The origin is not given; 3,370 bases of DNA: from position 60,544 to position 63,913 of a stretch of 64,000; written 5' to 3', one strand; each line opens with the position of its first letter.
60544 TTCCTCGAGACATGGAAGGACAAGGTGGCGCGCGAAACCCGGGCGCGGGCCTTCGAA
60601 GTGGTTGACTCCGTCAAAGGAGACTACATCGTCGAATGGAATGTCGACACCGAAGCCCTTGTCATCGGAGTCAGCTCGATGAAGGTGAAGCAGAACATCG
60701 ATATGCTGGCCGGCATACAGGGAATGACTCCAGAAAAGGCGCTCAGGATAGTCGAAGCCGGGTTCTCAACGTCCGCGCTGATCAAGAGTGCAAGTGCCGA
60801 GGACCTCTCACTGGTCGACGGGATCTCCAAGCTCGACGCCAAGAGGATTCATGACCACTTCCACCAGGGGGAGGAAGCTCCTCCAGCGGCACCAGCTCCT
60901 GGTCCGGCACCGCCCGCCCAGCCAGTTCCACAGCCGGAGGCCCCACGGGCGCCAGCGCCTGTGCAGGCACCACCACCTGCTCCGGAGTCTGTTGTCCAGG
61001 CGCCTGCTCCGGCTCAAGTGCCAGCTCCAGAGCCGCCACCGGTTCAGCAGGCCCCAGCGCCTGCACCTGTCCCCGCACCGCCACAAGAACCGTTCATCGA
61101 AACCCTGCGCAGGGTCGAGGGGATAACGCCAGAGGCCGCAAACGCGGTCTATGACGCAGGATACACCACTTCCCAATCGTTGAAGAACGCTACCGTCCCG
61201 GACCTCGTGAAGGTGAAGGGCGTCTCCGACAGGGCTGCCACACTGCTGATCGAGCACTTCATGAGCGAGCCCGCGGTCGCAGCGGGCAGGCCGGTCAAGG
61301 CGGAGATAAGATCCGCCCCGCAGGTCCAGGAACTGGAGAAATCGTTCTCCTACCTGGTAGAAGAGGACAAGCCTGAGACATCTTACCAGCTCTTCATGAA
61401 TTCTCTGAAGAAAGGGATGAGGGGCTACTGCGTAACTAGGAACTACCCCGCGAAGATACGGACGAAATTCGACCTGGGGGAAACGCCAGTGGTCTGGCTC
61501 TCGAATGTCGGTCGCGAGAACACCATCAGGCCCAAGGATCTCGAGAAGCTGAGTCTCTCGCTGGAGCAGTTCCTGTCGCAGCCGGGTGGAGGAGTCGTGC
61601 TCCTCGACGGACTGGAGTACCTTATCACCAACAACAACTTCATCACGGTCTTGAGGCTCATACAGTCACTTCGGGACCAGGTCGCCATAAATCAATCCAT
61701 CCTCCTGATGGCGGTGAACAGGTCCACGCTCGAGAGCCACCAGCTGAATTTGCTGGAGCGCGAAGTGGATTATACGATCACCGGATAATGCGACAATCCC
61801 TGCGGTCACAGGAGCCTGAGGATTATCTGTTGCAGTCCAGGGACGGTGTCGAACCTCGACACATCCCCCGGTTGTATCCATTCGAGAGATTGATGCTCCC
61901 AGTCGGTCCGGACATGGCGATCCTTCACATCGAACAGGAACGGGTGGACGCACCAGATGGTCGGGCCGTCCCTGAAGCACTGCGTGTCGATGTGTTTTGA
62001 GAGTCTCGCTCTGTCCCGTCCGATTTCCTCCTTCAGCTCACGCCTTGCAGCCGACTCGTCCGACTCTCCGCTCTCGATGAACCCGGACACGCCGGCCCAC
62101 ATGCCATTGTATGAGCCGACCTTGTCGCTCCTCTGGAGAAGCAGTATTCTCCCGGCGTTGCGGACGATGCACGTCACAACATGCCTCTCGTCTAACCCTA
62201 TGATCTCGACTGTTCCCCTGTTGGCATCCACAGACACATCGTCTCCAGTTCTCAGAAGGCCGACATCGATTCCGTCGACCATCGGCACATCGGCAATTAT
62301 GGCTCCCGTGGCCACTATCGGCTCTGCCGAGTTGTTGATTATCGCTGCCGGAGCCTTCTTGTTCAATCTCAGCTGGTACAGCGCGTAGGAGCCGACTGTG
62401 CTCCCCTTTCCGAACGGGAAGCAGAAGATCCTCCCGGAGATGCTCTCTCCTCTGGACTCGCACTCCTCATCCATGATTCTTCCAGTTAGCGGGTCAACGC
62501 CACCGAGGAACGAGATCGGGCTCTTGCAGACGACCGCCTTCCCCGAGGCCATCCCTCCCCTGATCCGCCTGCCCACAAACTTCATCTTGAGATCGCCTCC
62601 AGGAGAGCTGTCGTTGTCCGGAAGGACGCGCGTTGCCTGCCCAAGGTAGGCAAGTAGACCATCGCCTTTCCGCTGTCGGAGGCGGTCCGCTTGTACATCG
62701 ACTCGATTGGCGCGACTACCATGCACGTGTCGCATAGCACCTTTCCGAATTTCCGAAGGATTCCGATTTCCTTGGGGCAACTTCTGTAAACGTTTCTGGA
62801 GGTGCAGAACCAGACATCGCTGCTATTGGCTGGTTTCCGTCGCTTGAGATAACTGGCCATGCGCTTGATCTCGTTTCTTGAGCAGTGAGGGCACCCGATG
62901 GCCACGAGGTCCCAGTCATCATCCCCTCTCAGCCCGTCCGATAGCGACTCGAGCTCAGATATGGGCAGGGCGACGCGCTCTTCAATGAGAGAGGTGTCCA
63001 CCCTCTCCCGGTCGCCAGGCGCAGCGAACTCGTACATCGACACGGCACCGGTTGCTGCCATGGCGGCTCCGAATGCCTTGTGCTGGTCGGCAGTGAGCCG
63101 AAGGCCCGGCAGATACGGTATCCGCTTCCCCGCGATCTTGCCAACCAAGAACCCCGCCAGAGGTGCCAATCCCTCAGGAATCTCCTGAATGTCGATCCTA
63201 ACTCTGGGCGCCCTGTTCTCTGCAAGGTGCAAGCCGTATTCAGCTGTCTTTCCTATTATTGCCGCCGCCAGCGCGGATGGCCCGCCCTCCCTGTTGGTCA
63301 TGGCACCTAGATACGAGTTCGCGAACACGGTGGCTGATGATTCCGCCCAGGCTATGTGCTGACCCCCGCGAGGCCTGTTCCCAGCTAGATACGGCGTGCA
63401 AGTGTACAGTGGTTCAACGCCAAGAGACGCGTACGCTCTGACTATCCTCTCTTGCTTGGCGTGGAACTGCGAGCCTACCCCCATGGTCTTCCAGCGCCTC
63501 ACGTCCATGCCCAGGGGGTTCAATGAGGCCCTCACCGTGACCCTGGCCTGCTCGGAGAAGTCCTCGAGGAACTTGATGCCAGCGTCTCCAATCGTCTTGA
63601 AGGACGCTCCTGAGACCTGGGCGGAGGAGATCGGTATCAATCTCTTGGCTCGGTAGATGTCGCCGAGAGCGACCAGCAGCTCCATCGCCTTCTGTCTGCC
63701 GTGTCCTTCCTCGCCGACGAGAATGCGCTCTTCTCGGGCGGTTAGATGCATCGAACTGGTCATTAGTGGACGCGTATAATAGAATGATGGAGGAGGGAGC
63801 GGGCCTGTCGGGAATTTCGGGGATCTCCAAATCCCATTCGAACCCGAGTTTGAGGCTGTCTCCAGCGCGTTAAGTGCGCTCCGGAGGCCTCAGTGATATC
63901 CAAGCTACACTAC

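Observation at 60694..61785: Isoleucyl-tRNA synthetase fused to a 364-aa RadA-like, ATPase-dead C-terminal module (HhH pair, Pro linker, HhH pair, DUF835)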

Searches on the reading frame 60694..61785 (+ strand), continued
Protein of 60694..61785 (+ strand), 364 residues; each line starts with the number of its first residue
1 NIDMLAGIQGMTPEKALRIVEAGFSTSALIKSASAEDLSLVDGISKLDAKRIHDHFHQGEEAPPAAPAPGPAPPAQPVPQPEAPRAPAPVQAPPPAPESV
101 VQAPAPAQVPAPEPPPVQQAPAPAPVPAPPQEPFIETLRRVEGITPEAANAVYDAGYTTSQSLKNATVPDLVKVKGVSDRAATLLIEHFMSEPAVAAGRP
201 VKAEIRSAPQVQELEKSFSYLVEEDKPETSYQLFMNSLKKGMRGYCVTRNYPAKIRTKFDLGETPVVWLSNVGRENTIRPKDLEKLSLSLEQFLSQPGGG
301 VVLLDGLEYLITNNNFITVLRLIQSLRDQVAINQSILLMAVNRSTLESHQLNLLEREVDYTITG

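Call 29: find_encoding_contigs(protein=P0006, flank=5000, max_places=2)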
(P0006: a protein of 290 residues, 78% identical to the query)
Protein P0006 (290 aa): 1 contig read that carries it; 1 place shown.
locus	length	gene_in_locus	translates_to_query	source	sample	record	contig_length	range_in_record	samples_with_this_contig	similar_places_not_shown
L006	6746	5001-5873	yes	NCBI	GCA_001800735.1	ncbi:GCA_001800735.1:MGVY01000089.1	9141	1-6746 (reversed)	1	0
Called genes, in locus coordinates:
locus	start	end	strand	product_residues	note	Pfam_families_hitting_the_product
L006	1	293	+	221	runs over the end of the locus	PF00834:Ribul_P_3_epim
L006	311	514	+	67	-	-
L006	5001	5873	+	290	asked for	PF14520:HHH_5, PF05763:DUF835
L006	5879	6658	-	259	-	PF01989:AcnX_swivel_put, PF00293:NUDIX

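Call 34: find_related_loci(query=A1, collection=genome_contigs, flank=6000)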
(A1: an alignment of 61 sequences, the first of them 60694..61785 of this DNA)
Query A1 (364 aa) in genome_contigs; peptide patterns used: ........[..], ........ (x = any residue, [..] = any of these).
210 stretches matched a pattern; 184 encode a relative of the query (tblastn E <= 1e-3); the best 80 are kept; 80 distinct loci.
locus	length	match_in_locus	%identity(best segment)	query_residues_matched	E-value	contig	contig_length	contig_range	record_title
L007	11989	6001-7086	87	1-364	0e+0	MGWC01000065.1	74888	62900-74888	MAG: Euryarchaeota archaeon RBG_19FT_COMBO_56_21 rbg_19ft_combo_scaffold_99, whole genome shotgun sequence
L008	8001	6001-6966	63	2-364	3e-146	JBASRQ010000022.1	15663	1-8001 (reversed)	MAG: Thermoplasmata archaeon isolate MFD13565_ilm_asm_bin2 k127_125285, whole genome shotgun sequence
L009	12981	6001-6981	62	1-364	1e-140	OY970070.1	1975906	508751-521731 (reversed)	MAG: uncultured Thermoplasmata archaeon isolate MFD04408.bin.c.5 genome assembly, chromosome: 1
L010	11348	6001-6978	63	2-364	2e-140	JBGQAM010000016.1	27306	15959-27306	MAG: Thermoplasmata archaeon isolate OBJ2_061818_130_30 k141_1484504_length_27306_cov_9.0000, whole genome shotgun seque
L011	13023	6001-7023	61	2-364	4e-136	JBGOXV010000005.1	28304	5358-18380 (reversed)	MAG: Thermoplasmata archaeon isolate OBJ_0618_130150_59 k141_45485_length_28304_cov_13.8547, whole genome shotgun sequen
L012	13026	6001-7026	62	5-363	5e-135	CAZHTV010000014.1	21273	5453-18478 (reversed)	MAG TPA_asm: uncultured Thermoplasmata archaeon isolate binchicken_co327_193 genome assembly, contig: NODE_540_length_21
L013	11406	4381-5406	60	2-364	4e-132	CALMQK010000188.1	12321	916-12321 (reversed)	MAG TPA_asm: uncultured euryarchaeote isolate ERR2868536_bin.126_CONCOCT_v1.1_MAG genome assembly, contig: ERZ841185.593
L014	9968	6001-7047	62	5-363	3e-132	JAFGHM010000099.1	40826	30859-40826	MAG: Thermoplasmatota archaeon isolate Zod_Metabat.1462 k87_8726938, whole genome shotgun sequence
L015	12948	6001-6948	57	2-364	2e-127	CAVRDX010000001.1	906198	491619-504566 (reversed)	MAG: uncultured Thermoplasmata archaeon isolate MFD04716.bin.2.147 genome assembly, contig: contig_15924, whole genome s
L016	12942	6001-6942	57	2-364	4e-127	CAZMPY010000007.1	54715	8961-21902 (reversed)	MAG TPA_asm: uncultured Thermoplasmata archaeon isolate binchicken_co255_206 genome assembly, contig: k141_300033, whole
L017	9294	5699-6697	58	1-364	2e-126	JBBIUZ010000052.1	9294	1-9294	MAG: Methanobacteriota archaeon isolate FAS170219_bin_65 NODE_8111_length_9294_cov_3.570516, whole genome shotgun sequen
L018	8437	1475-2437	57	2-364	5e-125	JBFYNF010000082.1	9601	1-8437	MAG: Thermoplasmata archaeon isolate PPR_0081 PPR_0081_bin.95.fa_k121_3497175, whole genome shotgun sequence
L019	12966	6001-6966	58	2-364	4e-125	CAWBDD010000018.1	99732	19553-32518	MAG: uncultured Thermoplasmata archaeon isolate MFD00709.bin.2.183 genome assembly, contig: contig_32247, whole genome s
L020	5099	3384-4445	62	1-364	2e-125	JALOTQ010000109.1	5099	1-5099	MAG: Thermoplasmata archaeon isolate Prado237 scaffold_42393, whole genome shotgun sequence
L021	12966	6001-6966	55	1-364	7e-125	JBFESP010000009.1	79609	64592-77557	MAG: Thermoplasmata archaeon isolate Mix_mud06.2021.04.53 k141_3091564_length_79609_cov_17.3800, whole genome shotgun se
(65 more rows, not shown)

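Call 35: predict_structure(alignment_id=A1)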
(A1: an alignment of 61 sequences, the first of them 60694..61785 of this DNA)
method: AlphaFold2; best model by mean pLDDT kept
length: 364 residues; sequences in the alignment: 61
mean_pLDDT: 84.3   pTM: 0.52
mean pLDDT of the five models: 84.3, 83.0, 82.2, 81.0, 81.0
residues with pLDDT >= 90: 261; 70-90: 15; 50-70: 37; < 50: 51
segments of 3 or more residues with pLDDT < 50: 64-69, 97-102, 105-108, 117-122, 127-130, 198-206
pLDDT, mean of each block of 10 residues (from residue 1): 92 97 96 97 97 87 48 50 54 49 46 53 46 88 96 95 95 97 96 61 49 93 94 97 97 96 97 92 97 96 97 97 98 98 95 97 90
secondary structure, 60 per line:
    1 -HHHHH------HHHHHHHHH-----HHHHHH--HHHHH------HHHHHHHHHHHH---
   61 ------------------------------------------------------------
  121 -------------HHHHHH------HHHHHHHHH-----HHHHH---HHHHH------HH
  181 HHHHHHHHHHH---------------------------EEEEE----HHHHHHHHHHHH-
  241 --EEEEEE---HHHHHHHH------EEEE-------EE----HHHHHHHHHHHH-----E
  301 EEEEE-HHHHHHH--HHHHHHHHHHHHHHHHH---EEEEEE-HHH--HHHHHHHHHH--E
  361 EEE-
elements in order: H2-6 H13-21 H27-32 H35-39 H46-57 H134-139 H146-154 H160-164 H168-172 H179-191 E219-223 H228-239 E243-248 H252-259 E266-269 H283-294 E300-305 H307-313 H316-332 E336-341 H348-357 E360-363

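Call 39: fold_search(model_id=the predicted structure, library=pdb)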
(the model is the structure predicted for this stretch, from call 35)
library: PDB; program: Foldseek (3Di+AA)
matches with E <= 10: 1568; with E <= 0.001: 106
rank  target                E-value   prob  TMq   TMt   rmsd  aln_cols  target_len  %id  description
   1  9ui4_C                2.1e-06  1.00  0.30  0.35  14.9       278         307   12  Rad51 presynaptic complex (released 2025-09-10)
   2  9q25_G                2.7e-06  1.00  0.32  0.38  16.5       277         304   11  DX2-CX3-RAD51 in the closed state (released 2026-03-04)
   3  9q2a_G                2.7e-06  1.00  0.32  0.38  16.3       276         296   12  BCDX2-CX3-RAD51-RAD51-ssDNA supercomplex (released 2026-03-04)
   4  9q28_I                3.4e-06  1.00  0.31  0.39  14.1       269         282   11  DX2-CX3-RAD51 in the active state (released 2026-03-04)
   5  5nwl_B                3.7e-06  1.00  0.31  0.36  13.9       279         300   12  Crystal structure of a human RAD51-ATP filament. (released 2018-03-07)
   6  3lda                  3.9e-06  1.00  0.28  0.33  14.4       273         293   14  Yeast Rad51 H352Y Filament Interface Mutant (released 2010-04-21)
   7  1szp_E                5.7e-06  1.00  0.32  0.38  14.4       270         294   14  A Crystal Structure of the Rad51 Filament (released 2004-07-13)
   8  3ew9                  5.7e-06  1.00  0.32  0.36  14.6       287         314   12  RADA recombinase from METHANOCOCCUS MARIPALUDIS in complex with AMPPNP and potassium ions (released 2009-05-05)
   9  9q23_G                6.4e-06  1.00  0.32  0.36  17.0       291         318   12  DX2-CX3-RAD51 structure in the intermediate state (released 2026-03-04)
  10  9q29_L                7.9e-06  1.00  0.30  0.34  14.6       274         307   12  DX2-CX3 structure capping RAD51 filament (released 2026-03-04)
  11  1xu4                  9.3e-06  1.00  0.32  0.36  14.5       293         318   13  ATPASE IN COMPLEX WITH AMP-PNP, MAGNESIUM AND POTASSIUM CO-F (released 2004-11-16)
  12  5nwl_A                1.0e-05  1.00  0.31  0.36  13.7       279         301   12  Crystal structure of a human RAD51-ATP filament. (released 2018-03-07)
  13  9njk_E                1.2e-05  1.00  0.31  0.37  14.1       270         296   14  The Cryo-EM structure of the yeast Rad51-ssDNA nucleoprotein filament ADP bound state (released 2025-03-19)
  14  5nwl_F                1.5e-05  1.00  0.28  0.33  13.3       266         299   13  Crystal structure of a human RAD51-ATP filament. (released 2018-03-07)
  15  2zud_B                1.5e-05  1.00  0.25  0.30  12.1       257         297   13  Crystal Structure of Left-handed RadA Filament (released 2009-04-07)
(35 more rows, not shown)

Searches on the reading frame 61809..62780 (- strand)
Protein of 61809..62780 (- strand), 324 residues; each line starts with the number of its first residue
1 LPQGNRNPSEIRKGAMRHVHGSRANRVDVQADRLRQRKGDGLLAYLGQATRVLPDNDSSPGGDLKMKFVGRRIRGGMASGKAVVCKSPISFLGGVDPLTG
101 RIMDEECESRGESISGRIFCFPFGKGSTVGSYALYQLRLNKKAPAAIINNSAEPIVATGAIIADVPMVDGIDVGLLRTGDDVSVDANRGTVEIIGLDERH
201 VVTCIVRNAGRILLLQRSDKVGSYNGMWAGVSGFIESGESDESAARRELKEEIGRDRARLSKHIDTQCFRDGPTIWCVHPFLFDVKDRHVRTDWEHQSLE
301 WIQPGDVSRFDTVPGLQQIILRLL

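Call 19: search_protein_families(library=pfam, proteins=[window:61809-62780:-], max_evalue=0.001)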
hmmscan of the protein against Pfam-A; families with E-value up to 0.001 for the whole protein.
window:61809-62780:- (324 aa): 3 families
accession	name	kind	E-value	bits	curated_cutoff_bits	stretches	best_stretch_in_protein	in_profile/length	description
PF01989.23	AcnX_swivel_put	-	1.1e-31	108.9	27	1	89-168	1-80/80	Aconitase X swivel domain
PF00293.34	NUDIX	-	4.8e-17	62.6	21.1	1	201-320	5-131/134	NUDIX domain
PF14815.12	NUDIX_4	-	0.0002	21.5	35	1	203-311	2-102/113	NUDIX domain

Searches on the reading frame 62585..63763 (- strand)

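Call 19: search_protein_families(library=pfam, proteins=[window:62585-63763:-], max_evalue=0.001)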
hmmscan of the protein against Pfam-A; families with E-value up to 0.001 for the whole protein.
window:62585-63763:- (393 aa): 1 family
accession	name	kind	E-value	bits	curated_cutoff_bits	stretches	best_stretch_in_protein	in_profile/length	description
PF04412.18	AcnX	-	2.1e-129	432.2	31.5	1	5-388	1-399/400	Aconitase X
